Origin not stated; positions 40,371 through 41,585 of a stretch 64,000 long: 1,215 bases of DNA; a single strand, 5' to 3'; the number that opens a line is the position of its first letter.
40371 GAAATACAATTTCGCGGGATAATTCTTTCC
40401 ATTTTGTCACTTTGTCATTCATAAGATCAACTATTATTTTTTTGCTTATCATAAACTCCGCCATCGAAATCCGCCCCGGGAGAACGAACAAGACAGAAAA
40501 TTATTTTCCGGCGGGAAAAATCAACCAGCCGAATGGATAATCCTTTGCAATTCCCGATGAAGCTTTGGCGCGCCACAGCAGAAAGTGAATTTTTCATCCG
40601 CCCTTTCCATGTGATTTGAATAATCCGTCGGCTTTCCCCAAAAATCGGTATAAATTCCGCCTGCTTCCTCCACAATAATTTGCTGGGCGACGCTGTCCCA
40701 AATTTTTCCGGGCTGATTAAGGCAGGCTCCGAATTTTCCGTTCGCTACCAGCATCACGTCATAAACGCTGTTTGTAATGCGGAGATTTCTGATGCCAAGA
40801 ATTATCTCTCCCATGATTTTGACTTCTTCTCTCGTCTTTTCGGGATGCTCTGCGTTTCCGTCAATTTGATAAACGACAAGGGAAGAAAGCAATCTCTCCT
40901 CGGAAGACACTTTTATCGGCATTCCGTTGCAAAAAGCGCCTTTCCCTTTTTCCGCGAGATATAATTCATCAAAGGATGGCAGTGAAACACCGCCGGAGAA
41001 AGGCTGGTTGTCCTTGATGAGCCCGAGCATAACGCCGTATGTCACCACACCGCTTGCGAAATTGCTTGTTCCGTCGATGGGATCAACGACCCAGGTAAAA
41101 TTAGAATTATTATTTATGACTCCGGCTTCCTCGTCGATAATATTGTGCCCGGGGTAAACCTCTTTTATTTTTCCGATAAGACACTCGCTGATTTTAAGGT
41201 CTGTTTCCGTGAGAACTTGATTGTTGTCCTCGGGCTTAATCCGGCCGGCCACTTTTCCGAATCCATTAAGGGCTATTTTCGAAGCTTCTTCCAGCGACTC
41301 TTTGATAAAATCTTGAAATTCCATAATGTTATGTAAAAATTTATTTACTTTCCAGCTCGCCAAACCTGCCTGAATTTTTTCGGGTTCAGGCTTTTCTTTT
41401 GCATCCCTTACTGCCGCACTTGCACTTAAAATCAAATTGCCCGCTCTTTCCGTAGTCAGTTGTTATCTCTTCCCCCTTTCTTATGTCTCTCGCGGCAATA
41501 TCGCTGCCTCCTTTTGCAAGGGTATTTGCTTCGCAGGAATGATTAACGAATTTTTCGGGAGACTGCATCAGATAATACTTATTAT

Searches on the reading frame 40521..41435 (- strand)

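Call 93: search_protein_families(library=pfam, proteins=[window:40521-41435:-], max_evalue=0.001)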
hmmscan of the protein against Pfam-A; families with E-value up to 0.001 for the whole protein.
window:40521-41435:- (304 aa): 1 family
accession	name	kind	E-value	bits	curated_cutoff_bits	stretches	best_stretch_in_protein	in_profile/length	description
PF00459.30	Inositol_P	-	1.6e-47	162.7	27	1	46-279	11-252/271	Inositol monophosphatase family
